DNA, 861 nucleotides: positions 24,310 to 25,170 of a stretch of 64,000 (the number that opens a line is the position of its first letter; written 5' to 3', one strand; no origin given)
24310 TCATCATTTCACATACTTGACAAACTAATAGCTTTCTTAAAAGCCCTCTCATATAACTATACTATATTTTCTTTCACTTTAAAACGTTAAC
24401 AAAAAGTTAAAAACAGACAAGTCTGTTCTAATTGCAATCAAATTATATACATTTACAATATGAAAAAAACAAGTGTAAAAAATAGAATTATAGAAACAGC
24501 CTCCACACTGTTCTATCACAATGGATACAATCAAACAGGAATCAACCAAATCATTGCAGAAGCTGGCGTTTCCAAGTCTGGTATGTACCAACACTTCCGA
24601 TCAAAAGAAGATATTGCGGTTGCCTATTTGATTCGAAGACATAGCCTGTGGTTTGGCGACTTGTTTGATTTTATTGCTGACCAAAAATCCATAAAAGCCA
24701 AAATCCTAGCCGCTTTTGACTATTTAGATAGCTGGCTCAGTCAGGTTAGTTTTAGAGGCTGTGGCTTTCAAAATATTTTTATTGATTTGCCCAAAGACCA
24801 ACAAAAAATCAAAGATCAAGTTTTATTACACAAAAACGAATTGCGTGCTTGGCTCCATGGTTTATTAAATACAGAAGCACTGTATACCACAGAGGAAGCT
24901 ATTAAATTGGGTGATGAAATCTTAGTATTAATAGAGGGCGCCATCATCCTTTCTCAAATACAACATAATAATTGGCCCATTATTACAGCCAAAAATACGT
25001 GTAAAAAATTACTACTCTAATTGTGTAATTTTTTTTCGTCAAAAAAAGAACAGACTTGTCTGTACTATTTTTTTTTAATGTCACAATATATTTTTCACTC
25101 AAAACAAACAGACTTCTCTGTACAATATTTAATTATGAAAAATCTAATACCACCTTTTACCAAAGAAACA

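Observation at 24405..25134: Triplicated palindromic operator bracketing a TetR regulator and its downstream cassette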

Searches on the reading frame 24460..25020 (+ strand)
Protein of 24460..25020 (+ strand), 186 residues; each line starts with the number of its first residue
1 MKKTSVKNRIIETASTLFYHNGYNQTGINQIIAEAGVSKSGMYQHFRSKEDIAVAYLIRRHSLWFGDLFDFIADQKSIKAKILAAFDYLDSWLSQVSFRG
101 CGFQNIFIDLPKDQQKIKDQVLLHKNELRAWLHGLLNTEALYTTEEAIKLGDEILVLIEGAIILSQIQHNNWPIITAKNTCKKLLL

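Call 4: search_protein_families(library=pfam, proteins=[window:24460-25020:+])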
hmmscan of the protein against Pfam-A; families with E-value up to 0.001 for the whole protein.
window:24460-25020:+ (186 aa): 2 families
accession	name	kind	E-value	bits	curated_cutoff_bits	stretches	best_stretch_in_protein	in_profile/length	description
PF00440.29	TetR_N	-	1.7e-14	53.8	24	1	10-55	1-46/47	Bacterial regulatory proteins, tetR family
PF21993.1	TetR_C_13_2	-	4.3e-05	24.2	27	1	99-178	23-101/103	Transcriptional regulator LmrA/YxaF-like, C-terminal domain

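Call 7: find_homologous_proteins(query=window:24460-25020:+)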
Query window:24460-25020:+ (186 aa): 472 proteins with E <= 0.001 among 539 candidates; the best 120 are listed.
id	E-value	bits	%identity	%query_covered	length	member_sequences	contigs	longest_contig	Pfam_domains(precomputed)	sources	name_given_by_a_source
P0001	4.0e-119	413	100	100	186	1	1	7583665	PF00440.30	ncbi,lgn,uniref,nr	ncbi:TetR/AcrR family transcriptional regulator [Aureispira anguillae]|uniref:TetR/AcrR family trans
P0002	1.3e-95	336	82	100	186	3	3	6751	PF00440.30,PF21993.2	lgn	-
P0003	8.6e-89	314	75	99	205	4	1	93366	PF00440.30,PF21993.2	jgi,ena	-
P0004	1.2e-88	313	74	99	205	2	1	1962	PF00440.30,PF21993.2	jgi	-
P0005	5.1e-88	311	74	99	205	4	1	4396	PF00440.30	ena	-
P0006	9.0e-88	311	74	99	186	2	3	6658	PF00440.30,PF21993.2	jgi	-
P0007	1.3e-87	310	73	99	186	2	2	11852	PF00440.30,PF21993.2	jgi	-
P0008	1.7e-85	303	72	99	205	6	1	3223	PF00440.30,PF21993.2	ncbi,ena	-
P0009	3.6e-85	302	71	99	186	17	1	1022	PF00440.30,PF21993.2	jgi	jgi:AcrR family transcriptional regulator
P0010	4.7e-84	298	71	99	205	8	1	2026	PF00440.30,PF21993.2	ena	-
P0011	9.4e-84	297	71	99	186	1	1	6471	PF00440.30,PF21993.2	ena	-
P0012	2.2e-83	296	70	99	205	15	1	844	PF00440.30,PF21993.2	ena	-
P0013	6.6e-79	282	69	99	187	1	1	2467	PF00440.30,PF21993.2,PF16925.11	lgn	-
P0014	6.9e-79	282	70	99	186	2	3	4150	PF00440.30,PF21993.2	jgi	jgi:AcrR family transcriptional regulator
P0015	1.7e-78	280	68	99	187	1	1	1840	PF00440.30,PF21993.2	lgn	-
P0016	2.2e-78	280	68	99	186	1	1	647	PF00440.30,PF21993.2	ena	-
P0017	5.0e-78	279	69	99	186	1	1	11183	PF00440.30,PF21993.2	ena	-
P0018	6.2e-78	278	68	100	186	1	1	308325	PF00440.30,PF21993.2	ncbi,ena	-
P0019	1.3e-77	277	69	99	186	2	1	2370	PF00440.30,PF21993.2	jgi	jgi:AcrR family transcriptional regulator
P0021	2.2e-77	277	68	99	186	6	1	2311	PF00440.30,PF21993.2,PF16925.11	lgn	-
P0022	2.7e-77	276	68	99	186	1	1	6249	PF00440.30,PF21993.2,PF16925.11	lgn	-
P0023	3.5e-77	276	68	99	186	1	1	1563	PF00440.30,PF21993.2,PF16925.11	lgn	-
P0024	3.8e-77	276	66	94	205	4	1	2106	PF00440.30,PF21993.2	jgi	jgi:AcrR family transcriptional regulator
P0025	4.7e-77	276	67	99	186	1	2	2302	PF00440.30,PF21993.2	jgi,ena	-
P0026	6.0e-77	275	68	99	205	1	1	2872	PF00440.30,PF21993.2,PF16925.11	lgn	-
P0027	1.0e-76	274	66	99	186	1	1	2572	PF00440.30,PF21993.2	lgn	-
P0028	1.1e-76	274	66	99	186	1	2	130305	PF00440.30,PF21993.2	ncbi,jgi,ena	-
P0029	1.1e-76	274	66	99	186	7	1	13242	PF00440.30,PF21993.2,PF16925.11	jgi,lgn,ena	-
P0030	1.3e-76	274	64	99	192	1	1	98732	PF00440.30,PF21993.2,PF16925.11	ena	-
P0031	1.3e-76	274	68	100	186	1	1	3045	PF00440.30,PF21993.2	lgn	-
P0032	1.4e-76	274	68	99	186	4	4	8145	PF00440.30,PF21993.2,PF16925.11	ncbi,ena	-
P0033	2.3e-76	273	68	99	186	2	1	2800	PF00440.30,PF21993.2,PF16925.11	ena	-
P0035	4.0e-76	273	65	99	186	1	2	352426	PF00440.30,PF21993.2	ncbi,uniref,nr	ncbi:TetR/AcrR family transcriptional regulator [Flavivirga amylovorans]|uniref:TetR/AcrR family tra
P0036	4.1e-76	273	64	99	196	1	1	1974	PF00440.30,PF21993.2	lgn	-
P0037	4.1e-76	273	65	99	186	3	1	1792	PF00440.30,PF21993.2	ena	-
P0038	4.7e-76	272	66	99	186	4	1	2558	PF00440.30,PF21993.2,PF16925.11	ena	-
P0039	5.3e-76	272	68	99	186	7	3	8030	PF00440.30,PF21993.2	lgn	-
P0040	8.0e-76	272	64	99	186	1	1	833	PF00440.30,PF21993.2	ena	-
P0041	8.4e-76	272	66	99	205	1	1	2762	PF00440.30,PF21993.2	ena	-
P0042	9.6e-76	271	67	99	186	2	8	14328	PF00440.30,PF21993.2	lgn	-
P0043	1.6e-75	271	65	99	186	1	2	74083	PF00440.30,PF21993.2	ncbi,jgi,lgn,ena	-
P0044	1.8e-75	270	64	99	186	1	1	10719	PF00440.30,PF21993.2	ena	-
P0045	1.9e-75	270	65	99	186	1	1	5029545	PF00440.30,PF21993.2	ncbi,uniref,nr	ncbi:TetR/AcrR family transcriptional regulator [Flavivirga spongiicola]|uniref:TetR/AcrR family tra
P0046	2.0e-75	270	64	99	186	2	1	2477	PF00440.30,PF21993.2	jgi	jgi:AcrR family transcriptional regulator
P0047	2.3e-75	270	65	99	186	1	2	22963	PF00440.30,PF21993.2,PF16925.11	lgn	-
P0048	2.6e-75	270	67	99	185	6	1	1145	PF00440.30,PF21993.2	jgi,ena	-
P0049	2.7e-75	270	63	99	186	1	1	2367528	PF00440.30,PF21993.2,PF16925.11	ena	-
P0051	3.1e-75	270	63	99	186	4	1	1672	PF00440.30,PF21993.2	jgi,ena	-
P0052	3.4e-75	270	66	99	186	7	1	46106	PF00440.30,PF21993.2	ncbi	-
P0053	3.4e-75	270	65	99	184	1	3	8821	PF00440.30,PF21993.2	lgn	-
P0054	4.1e-75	269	64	99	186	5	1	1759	PF00440.30,PF21993.2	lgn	-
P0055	4.5e-75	269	63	99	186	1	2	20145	PF00440.30,PF21993.2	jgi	-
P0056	4.6e-75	269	65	99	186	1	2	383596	PF00440.30,PF21993.2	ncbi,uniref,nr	ncbi:TetR/AcrR family transcriptional regulator [Flavivirga jejuensis]|uniref:TetR/AcrR family trans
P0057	4.7e-75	269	65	99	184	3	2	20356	PF00440.30,PF21993.2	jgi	jgi:AcrR family transcriptional regulator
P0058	5.7e-75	269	66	99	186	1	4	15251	PF00440.30,PF21993.2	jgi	-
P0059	6.5e-75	269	65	99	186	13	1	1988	PF00440.30,PF21993.2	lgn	-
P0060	6.9e-75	269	65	99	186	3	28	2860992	PF00440.30,PF21993.2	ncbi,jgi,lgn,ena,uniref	ncbi:MAG: AcrR family transcriptional regulator [Flavobacteriaceae bacterium]|jgi:AcrR family transc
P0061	7.5e-75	268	67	99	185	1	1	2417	PF00440.30,PF21993.2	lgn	-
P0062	9.1e-75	268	64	99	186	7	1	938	PF00440.30,PF21993.2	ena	-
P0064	1.0e-74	268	65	99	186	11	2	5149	PF00440.30,PF21993.2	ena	-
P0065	1.2e-74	268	64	99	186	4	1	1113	PF00440.30,PF21993.2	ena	-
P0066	1.2e-74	268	64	99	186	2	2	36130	PF00440.30,PF21993.2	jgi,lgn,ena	-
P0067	1.3e-74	268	65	99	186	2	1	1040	PF00440.30,PF21993.2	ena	-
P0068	1.3e-74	268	65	99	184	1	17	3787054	PF00440.30,PF21993.2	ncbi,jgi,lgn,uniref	ncbi:TetR/AcrR family transcriptional regulator [Patiriisocius sp. Uisw_017]|jgi:AcrR family transcr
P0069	1.5e-74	267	63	99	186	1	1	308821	PF00440.30,PF21993.2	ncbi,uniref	ncbi:TetR/AcrR family transcriptional regulator [Pseudotenacibaculum haliotis]|uniref:TetR/AcrR fami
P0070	1.6e-74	267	64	99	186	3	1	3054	PF00440.30,PF21993.2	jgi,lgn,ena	-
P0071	1.6e-74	267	66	100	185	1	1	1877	PF00440.30,PF21993.2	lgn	-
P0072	1.6e-74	267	64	99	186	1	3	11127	PF00440.30,PF21993.2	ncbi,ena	-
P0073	1.7e-74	267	66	99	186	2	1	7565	PF00440.30,PF21993.2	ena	-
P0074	1.8e-74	267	65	99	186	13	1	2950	PF00440.30,PF21993.2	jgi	jgi:AcrR family transcriptional regulator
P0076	2.3e-74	267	66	100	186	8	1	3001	PF00440.30,PF21993.2,PF16925.11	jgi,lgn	jgi:AcrR family transcriptional regulator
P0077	2.4e-74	267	64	99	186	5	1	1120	PF00440.30,PF21993.2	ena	-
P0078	2.5e-74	267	64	99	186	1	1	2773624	PF00440.30,PF21993.2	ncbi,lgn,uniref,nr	ncbi:AcrR family transcriptional regulator [Saonia flava]|uniref:AcrR family transcriptional regulat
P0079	2.7e-74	267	65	99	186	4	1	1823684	PF00440.30,PF21993.2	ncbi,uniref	ncbi:TetR/AcrR family transcriptional regulator [Flaviramulus aquimarinus]|uniref:TetR/AcrR family t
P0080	3.0e-74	266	66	99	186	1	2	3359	PF00440.30,PF21993.2,PF16925.11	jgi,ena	-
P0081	3.2e-74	266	66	99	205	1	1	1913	PF00440.30,PF21993.2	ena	-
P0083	4.0e-74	266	64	99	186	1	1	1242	PF00440.30,PF21993.2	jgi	jgi:AcrR family transcriptional regulator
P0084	4.0e-74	266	65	100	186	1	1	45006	PF00440.30,PF21993.2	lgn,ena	-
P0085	4.2e-74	266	63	100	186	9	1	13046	PF00440.30,PF21993.2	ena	-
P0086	4.4e-74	266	64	99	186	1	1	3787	PF00440.30,PF21993.2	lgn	-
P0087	4.6e-74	266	66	99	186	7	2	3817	PF00440.30,PF21993.2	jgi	-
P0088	5.2e-74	266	66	100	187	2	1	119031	PF00440.30,PF21993.2,PF16925.11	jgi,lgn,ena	-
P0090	6.2e-74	265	64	99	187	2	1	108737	PF00440.30,PF21993.2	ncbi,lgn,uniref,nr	ncbi:TetR/AcrR family transcriptional regulator [Flexithrix dorotheae]|uniref:TetR/AcrR family trans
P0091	6.3e-74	265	65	99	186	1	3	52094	PF00440.30,PF21993.2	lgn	-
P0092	6.5e-74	265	65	99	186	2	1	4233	PF00440.30,PF21993.2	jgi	-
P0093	6.8e-74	265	64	99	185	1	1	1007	PF00440.30,PF21993.2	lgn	-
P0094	6.9e-74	265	63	99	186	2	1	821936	PF00440.30,PF21993.2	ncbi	-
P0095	7.7e-74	265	64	99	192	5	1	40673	PF00440.30,PF21993.2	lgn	-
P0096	7.7e-74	265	63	99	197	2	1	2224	PF00440.30,PF21993.2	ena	-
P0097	7.7e-74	265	64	99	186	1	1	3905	PF00440.30,PF21993.2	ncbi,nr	ncbi:MAG: TetR/AcrR family transcriptional regulator [Flavobacteriaceae bacterium]|nr:TetR/AcrR fami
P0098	7.9e-74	265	64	99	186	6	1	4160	PF00440.30,PF21993.2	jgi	jgi:AcrR family transcriptional regulator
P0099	8.8e-74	265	64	98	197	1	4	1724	PF00440.30,PF21993.2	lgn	-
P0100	9.8e-74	265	64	99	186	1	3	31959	PF00440.30,PF21993.2,PF16925.11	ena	-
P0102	1.3e-73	264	63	99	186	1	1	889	PF00440.30,PF21993.2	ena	-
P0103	1.3e-73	264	65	99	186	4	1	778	PF00440.30,PF21993.2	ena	-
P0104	1.3e-73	264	64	100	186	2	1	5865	PF00440.30,PF21993.2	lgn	-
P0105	1.9e-73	264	65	99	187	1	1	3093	PF00440.30,PF21993.2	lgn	-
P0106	2.2e-73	264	64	99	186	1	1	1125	PF00440.30,PF21993.2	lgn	-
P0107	2.3e-73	264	63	99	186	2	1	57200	PF00440.30,PF21993.2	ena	-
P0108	2.3e-73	264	63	99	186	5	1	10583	PF00440.30,PF21993.2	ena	-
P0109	2.3e-73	264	63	99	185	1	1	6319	PF00440.30,PF21993.2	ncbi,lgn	-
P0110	2.4e-73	264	65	99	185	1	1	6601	PF00440.30,PF21993.2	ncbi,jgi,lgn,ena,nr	ncbi:MAG: TetR/AcrR family transcriptional regulator [Bacteroidetes bacterium]|nr:MAG: TetR/AcrR fam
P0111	2.7e-73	263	63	99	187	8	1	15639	PF00440.30,PF21993.2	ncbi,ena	-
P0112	2.8e-73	263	67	99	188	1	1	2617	PF00440.30,PF21993.2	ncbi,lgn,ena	-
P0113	2.9e-73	263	66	99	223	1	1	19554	PF00440.30,PF21993.2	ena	-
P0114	3.7e-73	263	63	100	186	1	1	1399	PF00440.30,PF21993.2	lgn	-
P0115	4.3e-73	263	62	99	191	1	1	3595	PF00440.30,PF21993.2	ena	-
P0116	4.3e-73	263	64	99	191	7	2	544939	PF00440.30,PF21993.2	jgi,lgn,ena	-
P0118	4.5e-73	263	64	99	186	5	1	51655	PF00440.30,PF21993.2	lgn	-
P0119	4.9e-73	263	65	100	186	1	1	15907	PF00440.30,PF21993.2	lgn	-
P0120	5.0e-73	262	64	99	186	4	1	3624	PF00440.30,PF21993.2,PF16925.11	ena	-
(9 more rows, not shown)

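Call 9: find_related_loci(query=A1, collection=genome_contigs, flank=4000)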
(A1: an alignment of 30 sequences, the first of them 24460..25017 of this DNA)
Query A1 (186 aa) in genome_contigs; peptide patterns used: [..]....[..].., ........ (x = any residue, [..] = any of these).
166 stretches matched a pattern; 106 encode a relative of the query (tblastn E <= 1e-3); the best 80 are kept; 80 distinct loci.
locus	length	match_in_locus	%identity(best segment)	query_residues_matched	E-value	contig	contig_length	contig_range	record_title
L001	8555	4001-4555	71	1-185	3e-91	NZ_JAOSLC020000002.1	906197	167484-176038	Polaribacter ponticola strain MSW5 contig_4, whole genome shotgun sequence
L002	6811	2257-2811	70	1-185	1e-90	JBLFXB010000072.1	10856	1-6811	MAG: Polaribacter sp. isolate 3300053785_112 Ga0535658_0017451, whole genome shotgun sequence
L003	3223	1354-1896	71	1-181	6e-91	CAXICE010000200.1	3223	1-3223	MAG TPA_asm: uncultured Polaribacter sp. isolate ERR7163071_binner12_102 genome assembly, contig: ERZ8868744.29892, whol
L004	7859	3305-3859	69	1-185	8e-90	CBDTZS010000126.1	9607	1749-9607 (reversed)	MAG TPA_asm: uncultured Tenacibaculum sp. isolate ERR2431948_metabat2_20 genome assembly, contig: ERZ23877837.675, whole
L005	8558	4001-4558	68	1-186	5e-85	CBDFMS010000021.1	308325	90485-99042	MAG: Saprospiraceae bacterium isolate 9e095b72-d528-4fc7-91bf-43aaf66d1dfa genome assembly, contig: contig_21, whole gen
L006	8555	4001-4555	68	1-185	5e-84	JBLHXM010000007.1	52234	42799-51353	MAG: Dokdonia sp. isolate 3300046534_108 Ga0491194_0000670, whole genome shotgun sequence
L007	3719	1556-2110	68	1-185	2e-84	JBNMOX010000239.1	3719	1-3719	MAG: Patiriisocius sp. isolate 3300055292_62 Ga0535668_0062565, whole genome shotgun sequence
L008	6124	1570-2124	66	1-185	2e-83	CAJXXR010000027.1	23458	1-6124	MAG TPA_asm: uncultured Flavobacteriales bacterium isolate SRR3580189_bin.52_MetaBAT_v2.12.1_MAG genome assembly, contig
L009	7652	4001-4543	68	1-181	2e-82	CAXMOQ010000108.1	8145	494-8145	MAG: uncultured Flavobacteriaceae bacterium isolate 07C-BC-St03_bin.28.strict genome assembly, contig: NODE_108_length_8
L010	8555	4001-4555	64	1-185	6e-82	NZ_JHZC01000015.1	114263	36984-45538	Maribacter antarcticus DSM 21422 Q360DRAFT_scaffold00012.12_C, whole genome shotgun sequence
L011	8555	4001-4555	65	1-185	9e-82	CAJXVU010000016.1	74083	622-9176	MAG TPA_asm: uncultured Bacteroidetes bacterium isolate SRR3580189_bin.47_MetaBAT_v2.12.1_MAG genome assembly, contig: N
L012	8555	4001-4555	66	1-185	4e-82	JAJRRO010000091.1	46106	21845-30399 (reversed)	MAG: Bacteroidetes bacterium isolate Dive100_bin3.23 k141_832336, whole genome shotgun sequence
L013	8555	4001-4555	65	1-185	1e-81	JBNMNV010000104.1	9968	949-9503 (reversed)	MAG: Polaribacter sp. isolate 3300053697_5 Ga0535652_0009305, whole genome shotgun sequence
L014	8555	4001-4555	63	1-185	1e-81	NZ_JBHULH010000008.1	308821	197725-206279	Pseudotenacibaculum haliotis strain KCTC 52127 platanus_K_default_8, whole genome shotgun sequence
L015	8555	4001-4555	65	1-185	2e-81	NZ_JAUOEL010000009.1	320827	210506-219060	Flavivirga jejuensis strain KACC 14158 contig9, whole genome shotgun sequence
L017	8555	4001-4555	66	1-185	3e-81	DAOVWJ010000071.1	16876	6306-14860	MAG TPA_asm: Maribacter sp. isolate CSMAG_1728 CSMAG_1728_k141_5350807_length_16876_cov_10.8354, whole genome shotgun se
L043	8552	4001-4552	64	1-185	6e-78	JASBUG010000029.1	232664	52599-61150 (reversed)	MAG: Flavobacteriaceae bacterium isolate BWSM_63 k141_1832904, whole genome shotgun sequence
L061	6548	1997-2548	64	1-185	1e-74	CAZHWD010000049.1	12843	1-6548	MAG TPA_asm: uncultured Eudoraea sp. isolate binchicken_co231_101 genome assembly, contig: k141_4896626, whole genome sh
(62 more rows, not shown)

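Call 16: search_protein_families(library=pfam, proteins=[L017:7685-8299:+, L006:5164-5718:+, L004:5424-5849:+, L010:5741-6475:+, L043:6809-7267:+, L061:5120-6112:+, L015:5536-6387:-], max_evalue=0.01)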
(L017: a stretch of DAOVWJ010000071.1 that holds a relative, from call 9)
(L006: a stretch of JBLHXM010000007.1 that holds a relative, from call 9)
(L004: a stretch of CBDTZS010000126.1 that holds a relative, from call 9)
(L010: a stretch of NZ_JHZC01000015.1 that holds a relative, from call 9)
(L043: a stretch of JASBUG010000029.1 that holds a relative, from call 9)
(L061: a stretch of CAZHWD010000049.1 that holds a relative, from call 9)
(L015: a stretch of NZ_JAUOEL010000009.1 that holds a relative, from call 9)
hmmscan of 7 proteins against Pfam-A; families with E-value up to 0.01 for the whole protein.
L017:7685-8299:+ (204 aa): 1 family
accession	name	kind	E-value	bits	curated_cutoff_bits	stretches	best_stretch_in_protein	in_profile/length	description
PF01243.27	PNPOx_N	-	4.4e-12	46.9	28.1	1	46-148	3-89/120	Pyridoxamine 5'-phosphate oxidase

L006:5164-5718:+ (184 aa): 1 family
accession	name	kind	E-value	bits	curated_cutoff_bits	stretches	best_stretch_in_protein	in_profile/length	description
PF02627.25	CMD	-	5.1e-12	46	23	1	51-115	11-76/84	Carboxymuconolactone decarboxylase family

L004:5424-5849:+ (141 aa): 1 family
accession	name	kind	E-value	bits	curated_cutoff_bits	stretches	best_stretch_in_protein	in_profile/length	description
PF11158.13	DUF2938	-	0.00062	19.8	31.4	1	48-125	61-141/150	Protein of unknown function (DUF2938)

L010:5741-6475:+ (244 aa): 1 family
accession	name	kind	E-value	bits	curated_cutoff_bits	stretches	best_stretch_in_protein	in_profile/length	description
PF00857.26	Isochorismatase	-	2e-24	87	27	1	37-210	1-151/175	Isochorismatase domain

L043:6809-7267:+ (152 aa): 5 families
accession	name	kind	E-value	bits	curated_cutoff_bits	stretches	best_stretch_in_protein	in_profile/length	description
PF00383.29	dCMP_cyt_deam_1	-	1.9e-22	79.5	25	1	1-99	1-101/102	Cytidine and deoxycytidylate deaminase zinc-binding region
PF14437.12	MafB19-deam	-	5.5e-21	75.4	27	1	4-138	3-130/142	MafB19-like deaminase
PF14441.12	OTT_1508_deam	-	0.0038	17.6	27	1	53-96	2-48/64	OTT_1508-like deaminase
PF14439.12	Bd3614-deam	-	0.0043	17.5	38.5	1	47-93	31-79/113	Bd3614-like deaminase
PF18774.7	APOBEC4_like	-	0.0097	16.3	26.7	0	45-98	28-83/131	APOBEC4-like -AID/APOBEC-deaminase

L061:5120-6112:+ (330 aa): 4 families
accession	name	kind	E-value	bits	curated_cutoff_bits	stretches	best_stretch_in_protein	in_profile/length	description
PF02800.25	Gp_dh_C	-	5.1e-51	172.8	24.4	1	154-311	2-158/158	Glyceraldehyde 3-phosphate dehydrogenase, C-terminal domain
PF00044.30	Gp_dh_N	-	6.2e-35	120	31.7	1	1-100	1-100/101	Glyceraldehyde 3-phosphate dehydrogenase, NAD binding domain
PF01113.26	DapB_N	-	0.00011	22.7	25.6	1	1-34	1-35/124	Dihydrodipicolinate reductase, N-terminus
PF03447.22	NAD_binding_3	-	0.0088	17.2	24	0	7-123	1-94/116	Homoserine dehydrogenase, NAD binding domain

L015:5536-6387:- (283 aa): 1 family
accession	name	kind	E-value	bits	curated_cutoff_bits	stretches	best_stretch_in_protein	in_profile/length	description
PF06167.18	Peptidase_M90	-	3.5e-38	132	26.2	1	58-275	13-241/243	Glucose-regulated metallo-peptidase M90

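Call 17: search_solved_structures(query=window:24460-25017:+, max_evalue=0.001)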
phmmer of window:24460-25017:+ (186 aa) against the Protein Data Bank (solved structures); distinct sequences matched with E-value up to 0.001: 86 (the best 60 are shown).
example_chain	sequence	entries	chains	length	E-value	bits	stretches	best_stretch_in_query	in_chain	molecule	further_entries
3g7r_A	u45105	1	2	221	5.4e-12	48.9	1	6-161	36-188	Putative transcriptional regulator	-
3jsj_A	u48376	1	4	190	7.7e-12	48.4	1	3-123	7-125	Putative TetR-family transcriptional regulator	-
3on4_A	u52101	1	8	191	2.1e-11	47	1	4-168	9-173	Transcriptional regulator, TetR family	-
3qbm_A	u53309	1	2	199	6.9e-11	45.3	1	5-174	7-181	TetR transcriptional regulator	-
3dpj_A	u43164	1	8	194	1.2e-10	44.5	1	4-170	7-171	Transcription regulator, TetR family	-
2eh3_A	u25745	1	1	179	1.6e-08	37.6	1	6-63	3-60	Transcriptional regulator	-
1sgm_A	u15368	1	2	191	1.9e-08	37.3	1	7-56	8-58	Putative HTH-type transcriptional regulator yxaF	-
1ui5_A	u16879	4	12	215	1.9e-07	34.1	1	7-57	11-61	A-factor receptor homolog | CprB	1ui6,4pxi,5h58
3vpr_A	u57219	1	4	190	2.9e-07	33.5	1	4-79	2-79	Transcriptional regulator, TetR family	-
6o6n_A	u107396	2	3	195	4.3e-07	32.9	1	7-111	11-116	TetR family transcriptional regulator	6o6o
6o6p_A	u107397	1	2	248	7.6e-07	32.1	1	7-109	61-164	TetR family transcriptional regulator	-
8z6d_A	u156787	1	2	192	8.7e-07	31.9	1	5-112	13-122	TetR/AcrR family transcriptional regulator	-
3bt9_B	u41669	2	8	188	1e-06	31.7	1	6-109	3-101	HTH-type transcriptional regulator qacR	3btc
1jt6_B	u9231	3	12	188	1.3e-06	31.3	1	6-108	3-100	Hypothetical transcriptional regulator IN QACA 5'region | Transcriptional regulator qacR | HTH-type transcriptional regulator qacR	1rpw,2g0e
3bti_B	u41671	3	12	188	1.4e-06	31.3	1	6-108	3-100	HTH-type transcriptional regulator qacR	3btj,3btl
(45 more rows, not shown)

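Call 30: search_protein_families(library=ncbifam, proteins=[window:24460-25020:+], max_evalue=0.001)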
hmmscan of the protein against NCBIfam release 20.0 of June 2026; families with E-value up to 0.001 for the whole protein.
window:24460-25020:+ (186 aa): 19 families
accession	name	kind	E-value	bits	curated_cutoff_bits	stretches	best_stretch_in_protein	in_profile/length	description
NF041196.1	ScbR_bind_reg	equivalog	8.4e-13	48.9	150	1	7-63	8-64/191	ScbR family autoregulator-binding transcription factor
NF053731.1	TransRegFasRMycb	equivalog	9.5e-11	41.8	330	1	5-91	11-101/199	HTH-type transcriptional activator FasR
NF051457.1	acryl_TF_AcuR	equivalog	7.7e-10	38.4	247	1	3-175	15-193/204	acrylate utilization transcriptional regulator AcuR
NF058643.1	TranRegCurRPseudo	equivalog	3.2e-09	36.7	300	1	5-185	7-192/193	TetR family transcriptional repressor CurR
TIGR03613.1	RutR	equivalog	3.7e-08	33.4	368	1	6-80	9-83/202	pyrimidine utilization regulatory protein R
NF050111.1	TransRegSACE7040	equivalog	4.8e-08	33.1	250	1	7-58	3-54/186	SACE_7040 family transcriptional regulator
NF051852.1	efflux_TF_MtrR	exception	5.2e-08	32.9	280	1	6-56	11-61/205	multidrug efflux system transcriptional repressor MtrR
NF053516.1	TranRepPrsAVib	equivalog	3e-07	30.5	300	1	2-61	3-62/208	TetR family transcriptional repressor PsrA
NF011584.0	PRK15008.1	equivalog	6.2e-07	29.5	230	1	6-80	19-93/212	HTH-type transcriptional regulator RutR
NF053878.1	FATransRegFadRBac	equivalog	6.7e-07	29.3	200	1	8-82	6-80/190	fatty acid metabolism transcriptional regulator FadR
TIGR03968.1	mycofact_TetR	equivalog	9.1e-07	28.6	224.9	1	4-53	8-57/190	mycofactocin system transcriptional regulator MftR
NF037937.1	septum_RefZ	equivalog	9.7e-07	28.9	180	1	7-52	1-46/195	forespore capture DNA-binding protein RefZ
NF007430.0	PRK09975.1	equivalog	2e-06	27.1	274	1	7-161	13-169/220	acrEF/envCD operon transcriptional regulator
NF007949.0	PRK10668.1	equivalog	4e-06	26.5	271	1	6-53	12-59/216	multidrug efflux transporter transcriptional repressor AcrR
NF047866.1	TF_DicD_YjdC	equivalog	1.9e-05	24.9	240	1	8-180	4-174/191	division control transcriptional repressor DicD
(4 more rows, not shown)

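Call 46: predict_structure(alignment_id=A1)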
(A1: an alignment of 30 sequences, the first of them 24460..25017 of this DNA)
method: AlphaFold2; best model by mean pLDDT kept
length: 186 residues; sequences in the alignment: 30
mean_pLDDT: 87.7   pTM: 0.80
mean pLDDT of the five models: 87.7, 86.5, 86.1, 85.5, 83.5
residues with pLDDT >= 90: 106; 70-90: 63; 50-70: 15; < 50: 2
segments of 3 or more residues with pLDDT < 50: none
pLDDT, mean of each block of 10 residues (from residue 1): 77 86 87 93 91 88 89 93 95 79 59 80 89 93 95 95 89 97 94
secondary structure, 60 per line:
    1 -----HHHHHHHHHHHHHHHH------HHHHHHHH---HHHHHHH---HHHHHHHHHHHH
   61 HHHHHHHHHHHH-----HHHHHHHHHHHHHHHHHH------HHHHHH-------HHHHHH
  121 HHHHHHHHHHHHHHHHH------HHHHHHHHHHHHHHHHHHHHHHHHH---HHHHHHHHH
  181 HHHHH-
elements in order: H6-21 H28-35 H39-45 H49-72 H78-95 H102-107 H115-137 H144-168 H172-185
